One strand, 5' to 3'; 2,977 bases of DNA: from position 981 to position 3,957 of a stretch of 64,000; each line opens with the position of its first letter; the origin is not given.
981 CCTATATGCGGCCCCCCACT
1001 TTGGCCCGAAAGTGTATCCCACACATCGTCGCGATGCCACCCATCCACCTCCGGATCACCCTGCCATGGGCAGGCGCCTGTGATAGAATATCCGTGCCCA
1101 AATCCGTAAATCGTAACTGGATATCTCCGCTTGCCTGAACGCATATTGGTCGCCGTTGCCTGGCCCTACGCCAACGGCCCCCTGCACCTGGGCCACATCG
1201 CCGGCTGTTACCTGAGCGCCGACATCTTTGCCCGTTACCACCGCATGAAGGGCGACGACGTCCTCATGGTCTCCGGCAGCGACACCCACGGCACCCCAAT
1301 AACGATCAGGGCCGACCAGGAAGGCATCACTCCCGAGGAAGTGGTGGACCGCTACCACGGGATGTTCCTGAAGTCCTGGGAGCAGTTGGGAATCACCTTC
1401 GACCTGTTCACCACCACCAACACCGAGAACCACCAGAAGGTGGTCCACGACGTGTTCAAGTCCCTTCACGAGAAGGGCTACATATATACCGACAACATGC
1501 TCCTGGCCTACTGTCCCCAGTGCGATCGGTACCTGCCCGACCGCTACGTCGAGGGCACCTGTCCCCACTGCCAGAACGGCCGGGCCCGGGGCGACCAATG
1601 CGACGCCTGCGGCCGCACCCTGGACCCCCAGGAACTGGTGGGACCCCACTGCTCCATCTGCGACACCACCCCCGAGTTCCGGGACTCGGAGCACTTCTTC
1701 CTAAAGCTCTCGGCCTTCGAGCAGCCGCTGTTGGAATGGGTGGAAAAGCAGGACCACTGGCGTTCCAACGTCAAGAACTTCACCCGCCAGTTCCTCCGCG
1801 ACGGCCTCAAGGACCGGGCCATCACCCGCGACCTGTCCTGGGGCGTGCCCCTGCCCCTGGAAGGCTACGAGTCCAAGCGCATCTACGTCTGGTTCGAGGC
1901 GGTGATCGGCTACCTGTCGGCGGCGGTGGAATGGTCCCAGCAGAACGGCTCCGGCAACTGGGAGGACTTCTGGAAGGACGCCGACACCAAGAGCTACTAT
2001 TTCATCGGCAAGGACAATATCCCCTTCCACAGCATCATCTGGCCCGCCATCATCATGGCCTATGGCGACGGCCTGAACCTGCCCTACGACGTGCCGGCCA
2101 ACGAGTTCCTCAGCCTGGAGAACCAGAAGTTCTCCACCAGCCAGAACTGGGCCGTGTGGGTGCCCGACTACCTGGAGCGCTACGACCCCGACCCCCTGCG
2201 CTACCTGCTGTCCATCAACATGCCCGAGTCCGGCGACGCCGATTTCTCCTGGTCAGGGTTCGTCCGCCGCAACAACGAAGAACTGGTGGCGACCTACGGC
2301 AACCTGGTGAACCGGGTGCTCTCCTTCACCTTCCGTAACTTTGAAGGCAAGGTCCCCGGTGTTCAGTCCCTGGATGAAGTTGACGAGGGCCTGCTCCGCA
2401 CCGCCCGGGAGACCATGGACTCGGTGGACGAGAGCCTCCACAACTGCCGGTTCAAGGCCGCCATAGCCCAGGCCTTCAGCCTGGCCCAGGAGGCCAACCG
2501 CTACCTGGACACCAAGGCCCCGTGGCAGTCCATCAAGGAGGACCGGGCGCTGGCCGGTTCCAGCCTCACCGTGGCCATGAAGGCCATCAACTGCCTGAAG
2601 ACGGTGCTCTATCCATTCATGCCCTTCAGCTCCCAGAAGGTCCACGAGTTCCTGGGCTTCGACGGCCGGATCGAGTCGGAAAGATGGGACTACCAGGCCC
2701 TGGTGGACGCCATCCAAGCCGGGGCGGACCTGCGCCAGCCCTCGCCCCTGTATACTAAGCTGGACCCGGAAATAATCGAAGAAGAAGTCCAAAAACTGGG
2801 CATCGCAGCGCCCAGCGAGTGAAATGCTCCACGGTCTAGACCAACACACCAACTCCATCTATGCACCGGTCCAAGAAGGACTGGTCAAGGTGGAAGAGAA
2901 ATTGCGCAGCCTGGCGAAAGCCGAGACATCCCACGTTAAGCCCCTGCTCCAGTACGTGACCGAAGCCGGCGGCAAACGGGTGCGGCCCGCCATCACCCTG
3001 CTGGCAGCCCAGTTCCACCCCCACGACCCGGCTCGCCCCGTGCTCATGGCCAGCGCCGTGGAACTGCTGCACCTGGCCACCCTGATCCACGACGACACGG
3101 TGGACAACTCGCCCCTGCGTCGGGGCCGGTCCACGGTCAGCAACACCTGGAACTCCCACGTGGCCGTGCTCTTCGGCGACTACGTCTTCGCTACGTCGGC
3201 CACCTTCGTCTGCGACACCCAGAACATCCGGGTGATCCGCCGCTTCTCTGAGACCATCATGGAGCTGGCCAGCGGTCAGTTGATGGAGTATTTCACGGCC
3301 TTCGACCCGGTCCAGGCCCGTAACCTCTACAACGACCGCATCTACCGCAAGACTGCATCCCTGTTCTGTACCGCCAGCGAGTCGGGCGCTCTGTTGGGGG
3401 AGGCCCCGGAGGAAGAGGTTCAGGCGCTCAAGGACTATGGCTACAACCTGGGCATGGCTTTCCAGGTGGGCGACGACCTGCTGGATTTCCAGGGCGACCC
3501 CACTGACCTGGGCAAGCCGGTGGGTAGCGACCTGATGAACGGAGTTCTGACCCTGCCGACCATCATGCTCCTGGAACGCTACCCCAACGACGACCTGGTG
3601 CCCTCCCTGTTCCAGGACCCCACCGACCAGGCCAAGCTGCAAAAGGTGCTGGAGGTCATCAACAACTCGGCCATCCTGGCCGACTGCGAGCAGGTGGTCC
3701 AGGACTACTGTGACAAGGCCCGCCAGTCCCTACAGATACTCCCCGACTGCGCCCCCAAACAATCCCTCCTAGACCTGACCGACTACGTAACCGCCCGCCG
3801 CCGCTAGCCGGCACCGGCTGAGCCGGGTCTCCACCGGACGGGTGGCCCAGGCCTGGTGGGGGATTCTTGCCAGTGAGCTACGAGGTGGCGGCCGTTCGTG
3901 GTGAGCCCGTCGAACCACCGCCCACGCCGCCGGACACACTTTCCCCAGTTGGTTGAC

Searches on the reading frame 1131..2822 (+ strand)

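Call 22: search_protein_families(library=pfam, proteins=[window:1131-2822:+], max_evalue=0.00001)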
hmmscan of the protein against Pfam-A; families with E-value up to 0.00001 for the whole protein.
window:1131-2822:+ (563 aa): 5 families
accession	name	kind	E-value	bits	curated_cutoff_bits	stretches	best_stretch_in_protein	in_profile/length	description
PF09334.17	tRNA-synt_1g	-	1.1e-157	525.3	20.1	1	5-397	1-391/391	tRNA synthetases class I (M)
PF00133.28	tRNA-synt_1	-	7.3e-23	81.4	22.7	1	8-243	28-245/414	tRNA synthetases class I (I, L, M and V)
PF19303.5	Anticodon_3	-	6.7e-14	52.5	23.5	1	408-552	1-143/152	Anticodon binding domain of methionyl tRNA ligase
PF01406.26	tRNA-synt_1e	-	7.6e-10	39.1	27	0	17-122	22-125/301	tRNA synthetases class I (C) catalytic domain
PF08264.19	Anticodon_1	-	1.7e-07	31.7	25.1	1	420-521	3-108/148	Anticodon-binding domain of tRNA ligase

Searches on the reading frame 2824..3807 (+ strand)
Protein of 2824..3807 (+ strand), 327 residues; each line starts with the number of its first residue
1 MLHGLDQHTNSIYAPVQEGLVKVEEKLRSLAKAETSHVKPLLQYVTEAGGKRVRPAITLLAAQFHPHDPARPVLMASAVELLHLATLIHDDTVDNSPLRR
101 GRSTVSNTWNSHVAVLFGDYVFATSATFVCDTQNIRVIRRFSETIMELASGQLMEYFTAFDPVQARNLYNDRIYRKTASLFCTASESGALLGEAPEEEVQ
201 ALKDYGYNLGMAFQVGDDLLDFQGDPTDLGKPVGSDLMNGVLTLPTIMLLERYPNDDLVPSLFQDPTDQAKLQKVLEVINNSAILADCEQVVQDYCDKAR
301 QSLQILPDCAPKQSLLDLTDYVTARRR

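Call 22: search_protein_families(library=pfam, proteins=[window:2824-3807:+], max_evalue=0.00001)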
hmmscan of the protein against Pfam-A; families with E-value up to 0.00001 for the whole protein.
window:2824-3807:+ (327 aa): 1 family
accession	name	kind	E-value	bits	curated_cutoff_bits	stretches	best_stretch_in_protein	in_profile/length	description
PF00348.22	polyprenyl_synt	-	1.6e-63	214.7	27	1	38-278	4-250/251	Polyprenyl synthetase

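Call 80: find_encoding_contigs(protein=window:2824-3807:+, flank=10000, max_places=3)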
Protein window:2824-3807:+ (327 aa): 20 contigs read that carry it; 3 places shown.
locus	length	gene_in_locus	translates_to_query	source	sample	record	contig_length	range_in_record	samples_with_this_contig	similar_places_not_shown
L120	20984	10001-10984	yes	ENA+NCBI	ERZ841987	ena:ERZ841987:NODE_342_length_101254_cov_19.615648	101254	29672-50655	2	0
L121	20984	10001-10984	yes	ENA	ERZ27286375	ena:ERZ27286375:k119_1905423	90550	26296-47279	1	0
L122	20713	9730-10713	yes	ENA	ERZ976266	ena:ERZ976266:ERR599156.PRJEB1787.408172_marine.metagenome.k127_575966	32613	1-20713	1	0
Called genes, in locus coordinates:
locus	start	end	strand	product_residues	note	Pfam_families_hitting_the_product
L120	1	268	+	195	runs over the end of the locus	-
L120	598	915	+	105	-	-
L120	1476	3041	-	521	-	PF00682:HMGL-like, PF22617:HCS_D2, PF08502:LeuA_dimer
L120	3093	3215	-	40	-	-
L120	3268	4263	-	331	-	PF02826:2-Hacid_dh_C, PF03446:NAD_binding_2 (weak), PF03807:F420_oxidored (weak), PF07991:KARI_N, PF01450:KARI_C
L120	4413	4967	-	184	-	PF01842:ACT, PF22629:ACT_AHAS_ss, PF13710:ACT_5, PF10369:ALS_ss_C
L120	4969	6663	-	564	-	PF02776:TPP_enzyme_N, PF00205:TPP_enzyme_M, PF02775:TPP_enzyme_C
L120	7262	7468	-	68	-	-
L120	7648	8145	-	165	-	-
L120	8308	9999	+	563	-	PF00133:tRNA-synt_1, PF01406:tRNA-synt_1e (faint), PF09334:tRNA-synt_1g, PF08264:Anticodon_1 (weak), PF19303:Anticodon_3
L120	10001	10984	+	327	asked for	PF00348:polyprenyl_synt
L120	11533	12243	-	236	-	PF06249:EutQ (faint), PF00190:Cupin_1 (faint), PF14525:AraC_binding_2 (faint), PF02311:AraC_binding, PF07883:Cupin_2, PF21621:MPI_cupin_dom (weak), PF07883:Cupin_2, PF02311:AraC_binding, +2 more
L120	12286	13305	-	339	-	PF04909:Amidohydro_2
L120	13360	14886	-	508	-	PF07969:Amidohydro_3, PF01979:Amidohydro_1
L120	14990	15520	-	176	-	PF00903:Glyoxalase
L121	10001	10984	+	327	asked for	PF00348:polyprenyl_synt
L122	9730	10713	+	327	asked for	PF00348:polyprenyl_synt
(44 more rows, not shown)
